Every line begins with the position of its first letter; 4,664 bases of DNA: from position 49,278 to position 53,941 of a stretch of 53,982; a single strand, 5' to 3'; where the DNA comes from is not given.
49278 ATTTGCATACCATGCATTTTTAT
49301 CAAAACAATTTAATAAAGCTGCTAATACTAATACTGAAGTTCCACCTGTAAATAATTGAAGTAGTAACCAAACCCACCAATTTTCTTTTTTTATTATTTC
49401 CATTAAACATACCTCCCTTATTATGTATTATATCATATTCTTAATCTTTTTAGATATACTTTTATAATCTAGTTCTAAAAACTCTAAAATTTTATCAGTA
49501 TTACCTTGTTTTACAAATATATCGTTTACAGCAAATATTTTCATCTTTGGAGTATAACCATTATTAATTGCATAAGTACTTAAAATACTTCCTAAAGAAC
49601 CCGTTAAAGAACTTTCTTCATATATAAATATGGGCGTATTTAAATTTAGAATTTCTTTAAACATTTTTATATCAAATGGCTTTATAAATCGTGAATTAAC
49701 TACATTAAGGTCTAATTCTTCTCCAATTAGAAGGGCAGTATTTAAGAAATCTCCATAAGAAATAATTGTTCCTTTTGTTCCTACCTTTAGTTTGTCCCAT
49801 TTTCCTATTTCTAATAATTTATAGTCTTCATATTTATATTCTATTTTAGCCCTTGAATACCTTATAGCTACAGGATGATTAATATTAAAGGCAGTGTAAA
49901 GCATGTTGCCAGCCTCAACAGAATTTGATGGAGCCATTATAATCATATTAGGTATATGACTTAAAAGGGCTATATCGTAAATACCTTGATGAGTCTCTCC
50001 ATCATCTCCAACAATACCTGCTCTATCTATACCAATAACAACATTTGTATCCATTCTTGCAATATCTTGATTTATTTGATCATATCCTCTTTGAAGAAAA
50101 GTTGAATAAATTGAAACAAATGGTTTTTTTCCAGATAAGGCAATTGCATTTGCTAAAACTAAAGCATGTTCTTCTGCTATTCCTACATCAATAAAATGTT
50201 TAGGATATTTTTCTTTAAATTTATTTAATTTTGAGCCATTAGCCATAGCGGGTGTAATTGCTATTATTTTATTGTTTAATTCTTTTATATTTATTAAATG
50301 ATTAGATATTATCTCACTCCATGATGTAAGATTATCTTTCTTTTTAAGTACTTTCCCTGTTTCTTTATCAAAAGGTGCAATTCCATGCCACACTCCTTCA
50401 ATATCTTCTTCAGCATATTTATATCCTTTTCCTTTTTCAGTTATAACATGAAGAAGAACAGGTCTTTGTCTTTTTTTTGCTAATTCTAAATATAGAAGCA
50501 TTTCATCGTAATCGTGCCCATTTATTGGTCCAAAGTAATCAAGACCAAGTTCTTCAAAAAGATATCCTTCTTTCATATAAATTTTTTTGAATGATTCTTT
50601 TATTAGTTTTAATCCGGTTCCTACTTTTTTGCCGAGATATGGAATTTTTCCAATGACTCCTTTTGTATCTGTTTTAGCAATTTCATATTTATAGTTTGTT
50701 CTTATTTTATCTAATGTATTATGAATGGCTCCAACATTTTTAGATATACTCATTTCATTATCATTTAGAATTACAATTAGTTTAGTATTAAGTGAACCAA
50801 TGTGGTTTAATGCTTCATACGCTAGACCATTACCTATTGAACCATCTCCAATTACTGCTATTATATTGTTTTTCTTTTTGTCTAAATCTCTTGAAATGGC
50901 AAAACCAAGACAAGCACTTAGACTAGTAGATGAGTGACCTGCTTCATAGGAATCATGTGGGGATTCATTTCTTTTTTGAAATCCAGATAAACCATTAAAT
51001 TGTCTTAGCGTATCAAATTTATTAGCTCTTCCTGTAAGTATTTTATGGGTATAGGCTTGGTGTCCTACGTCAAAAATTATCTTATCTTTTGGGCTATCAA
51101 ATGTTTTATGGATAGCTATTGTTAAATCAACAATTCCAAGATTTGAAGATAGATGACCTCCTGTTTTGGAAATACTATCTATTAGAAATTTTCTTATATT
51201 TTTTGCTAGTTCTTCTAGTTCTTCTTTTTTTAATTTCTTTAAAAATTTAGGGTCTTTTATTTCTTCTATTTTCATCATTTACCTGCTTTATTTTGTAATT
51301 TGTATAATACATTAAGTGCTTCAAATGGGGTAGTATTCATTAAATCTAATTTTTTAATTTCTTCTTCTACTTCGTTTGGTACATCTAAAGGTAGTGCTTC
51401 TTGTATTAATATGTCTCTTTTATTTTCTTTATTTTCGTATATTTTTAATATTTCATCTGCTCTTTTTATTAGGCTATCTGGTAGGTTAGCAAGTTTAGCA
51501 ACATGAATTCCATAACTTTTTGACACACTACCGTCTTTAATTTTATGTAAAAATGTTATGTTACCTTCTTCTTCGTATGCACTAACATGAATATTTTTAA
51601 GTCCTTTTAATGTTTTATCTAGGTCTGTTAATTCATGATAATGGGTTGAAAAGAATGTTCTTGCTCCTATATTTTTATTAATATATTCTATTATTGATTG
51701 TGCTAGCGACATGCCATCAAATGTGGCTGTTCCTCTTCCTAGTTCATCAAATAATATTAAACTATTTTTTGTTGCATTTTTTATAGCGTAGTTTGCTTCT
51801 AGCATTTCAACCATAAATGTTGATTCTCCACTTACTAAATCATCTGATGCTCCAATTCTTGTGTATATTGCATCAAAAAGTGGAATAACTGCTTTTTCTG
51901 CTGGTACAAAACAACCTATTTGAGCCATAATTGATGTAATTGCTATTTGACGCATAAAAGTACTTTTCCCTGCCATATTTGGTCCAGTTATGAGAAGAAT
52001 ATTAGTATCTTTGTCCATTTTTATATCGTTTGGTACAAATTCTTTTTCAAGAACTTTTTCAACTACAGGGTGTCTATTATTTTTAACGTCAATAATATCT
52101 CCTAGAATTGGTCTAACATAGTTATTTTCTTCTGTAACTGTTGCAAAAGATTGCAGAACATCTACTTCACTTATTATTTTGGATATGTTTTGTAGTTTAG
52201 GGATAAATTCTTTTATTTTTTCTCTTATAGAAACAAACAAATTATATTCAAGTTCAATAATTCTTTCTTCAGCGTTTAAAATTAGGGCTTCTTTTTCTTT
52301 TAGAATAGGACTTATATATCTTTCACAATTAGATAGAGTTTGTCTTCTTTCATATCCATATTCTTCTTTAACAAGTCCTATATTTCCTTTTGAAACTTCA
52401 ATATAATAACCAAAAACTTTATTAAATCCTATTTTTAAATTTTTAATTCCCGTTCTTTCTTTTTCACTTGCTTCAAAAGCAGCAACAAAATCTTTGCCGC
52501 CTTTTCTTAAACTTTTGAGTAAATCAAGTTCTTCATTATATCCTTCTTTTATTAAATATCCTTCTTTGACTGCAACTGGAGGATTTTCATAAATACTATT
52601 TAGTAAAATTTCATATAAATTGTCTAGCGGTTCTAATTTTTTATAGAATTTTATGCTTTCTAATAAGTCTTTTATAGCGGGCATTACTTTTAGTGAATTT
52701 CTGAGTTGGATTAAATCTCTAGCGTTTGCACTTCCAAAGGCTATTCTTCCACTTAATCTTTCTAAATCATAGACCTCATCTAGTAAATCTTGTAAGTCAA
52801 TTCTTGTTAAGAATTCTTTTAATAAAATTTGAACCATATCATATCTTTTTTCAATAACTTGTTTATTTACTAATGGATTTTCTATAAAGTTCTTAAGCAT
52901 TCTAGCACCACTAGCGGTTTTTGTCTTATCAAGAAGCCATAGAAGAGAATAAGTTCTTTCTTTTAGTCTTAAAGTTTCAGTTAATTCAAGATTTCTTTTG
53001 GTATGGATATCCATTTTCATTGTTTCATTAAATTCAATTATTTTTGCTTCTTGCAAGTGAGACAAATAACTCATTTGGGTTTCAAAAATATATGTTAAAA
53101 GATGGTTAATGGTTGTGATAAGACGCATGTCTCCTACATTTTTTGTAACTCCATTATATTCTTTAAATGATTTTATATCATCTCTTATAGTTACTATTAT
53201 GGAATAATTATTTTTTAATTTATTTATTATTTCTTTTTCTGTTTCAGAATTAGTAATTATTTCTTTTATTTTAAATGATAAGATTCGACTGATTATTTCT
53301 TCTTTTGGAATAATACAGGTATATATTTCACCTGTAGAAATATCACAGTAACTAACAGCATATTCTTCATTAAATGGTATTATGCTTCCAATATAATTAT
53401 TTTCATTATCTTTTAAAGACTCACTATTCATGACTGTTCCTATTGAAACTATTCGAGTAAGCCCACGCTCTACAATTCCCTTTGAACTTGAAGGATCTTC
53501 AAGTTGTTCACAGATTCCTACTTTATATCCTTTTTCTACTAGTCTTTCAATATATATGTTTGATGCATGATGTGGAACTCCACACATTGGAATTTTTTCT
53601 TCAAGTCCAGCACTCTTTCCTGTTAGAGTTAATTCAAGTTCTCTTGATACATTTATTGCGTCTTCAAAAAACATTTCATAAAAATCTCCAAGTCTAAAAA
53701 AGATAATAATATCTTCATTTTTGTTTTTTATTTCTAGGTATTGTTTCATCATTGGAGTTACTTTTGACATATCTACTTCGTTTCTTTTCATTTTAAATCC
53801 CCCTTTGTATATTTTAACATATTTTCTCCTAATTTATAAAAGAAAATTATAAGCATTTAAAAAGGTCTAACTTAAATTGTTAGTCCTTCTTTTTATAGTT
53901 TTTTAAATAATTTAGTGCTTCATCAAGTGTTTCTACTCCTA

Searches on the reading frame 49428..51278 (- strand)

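Call 81: search_protein_families(library=pfam, proteins=[window:49428-51278:-], max_evalue=0.0001)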
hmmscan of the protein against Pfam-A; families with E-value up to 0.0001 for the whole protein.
window:49428-51278:- (616 aa): 4 families
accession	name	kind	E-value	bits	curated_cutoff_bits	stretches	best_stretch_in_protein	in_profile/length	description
PF13292.11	DXP_synthase_N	-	9.3e-114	379.8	21.2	1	5-280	2-274/274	1-deoxy-D-xylulose-5-phosphate synthase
PF02779.29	Transket_pyr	-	5e-38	130.9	27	1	319-478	4-171/174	Transketolase, pyrimidine binding domain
PF02780.25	Transketolase_C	-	1.5e-11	44.7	25.9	1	492-608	1-124/124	Transketolase, C-terminal domain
PF00456.26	Transketolase_N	-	4.5e-06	26.3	22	0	23-187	4-196/334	Transketolase, thiamine diphosphate binding domain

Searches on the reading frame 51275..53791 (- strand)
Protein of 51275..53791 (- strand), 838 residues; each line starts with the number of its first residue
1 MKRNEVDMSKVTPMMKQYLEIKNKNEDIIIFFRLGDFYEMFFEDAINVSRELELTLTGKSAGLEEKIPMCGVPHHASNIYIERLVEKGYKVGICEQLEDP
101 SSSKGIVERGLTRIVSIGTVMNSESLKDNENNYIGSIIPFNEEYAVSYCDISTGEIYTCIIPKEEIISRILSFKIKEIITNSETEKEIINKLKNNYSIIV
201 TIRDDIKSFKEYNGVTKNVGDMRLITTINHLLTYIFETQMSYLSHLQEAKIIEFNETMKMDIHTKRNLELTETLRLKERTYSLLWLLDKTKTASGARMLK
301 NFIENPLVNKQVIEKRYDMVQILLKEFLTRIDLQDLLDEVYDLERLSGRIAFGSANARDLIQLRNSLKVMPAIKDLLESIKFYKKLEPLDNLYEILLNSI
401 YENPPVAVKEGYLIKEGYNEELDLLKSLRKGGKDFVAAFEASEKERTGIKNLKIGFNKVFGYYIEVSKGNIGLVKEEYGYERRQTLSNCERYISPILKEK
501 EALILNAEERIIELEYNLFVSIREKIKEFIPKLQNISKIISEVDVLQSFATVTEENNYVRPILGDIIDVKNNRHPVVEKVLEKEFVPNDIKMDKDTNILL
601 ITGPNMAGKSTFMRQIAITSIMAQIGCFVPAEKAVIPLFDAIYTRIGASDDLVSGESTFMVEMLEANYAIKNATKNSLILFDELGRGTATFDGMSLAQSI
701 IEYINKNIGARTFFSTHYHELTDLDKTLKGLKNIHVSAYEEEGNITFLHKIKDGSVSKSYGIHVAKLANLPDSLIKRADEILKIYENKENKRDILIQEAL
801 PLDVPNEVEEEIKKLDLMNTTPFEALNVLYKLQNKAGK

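Call 81: search_protein_families(library=pfam, proteins=[window:51275-53791:-], max_evalue=0.0001)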
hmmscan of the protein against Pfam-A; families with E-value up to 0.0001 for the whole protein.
window:51275-53791:- (838 aa): 5 families
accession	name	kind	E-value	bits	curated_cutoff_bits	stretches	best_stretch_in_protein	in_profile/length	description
PF00488.27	MutS_V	-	4.2e-81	271.9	30.2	1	600-783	2-185/188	MutS domain V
PF05192.23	MutS_III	-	5.4e-50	170.9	34.1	1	263-550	1-194/194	MutS domain III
PF01624.25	MutS_I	-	6.5e-44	149.2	20.6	1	12-123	1-112/113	MutS domain I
PF05190.23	MutS_IV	-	4.8e-25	88.1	22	1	417-510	1-92/92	MutS family domain IV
PF05188.22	MutS_II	-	2e-09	38.4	25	1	132-247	1-133/133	MutS domain II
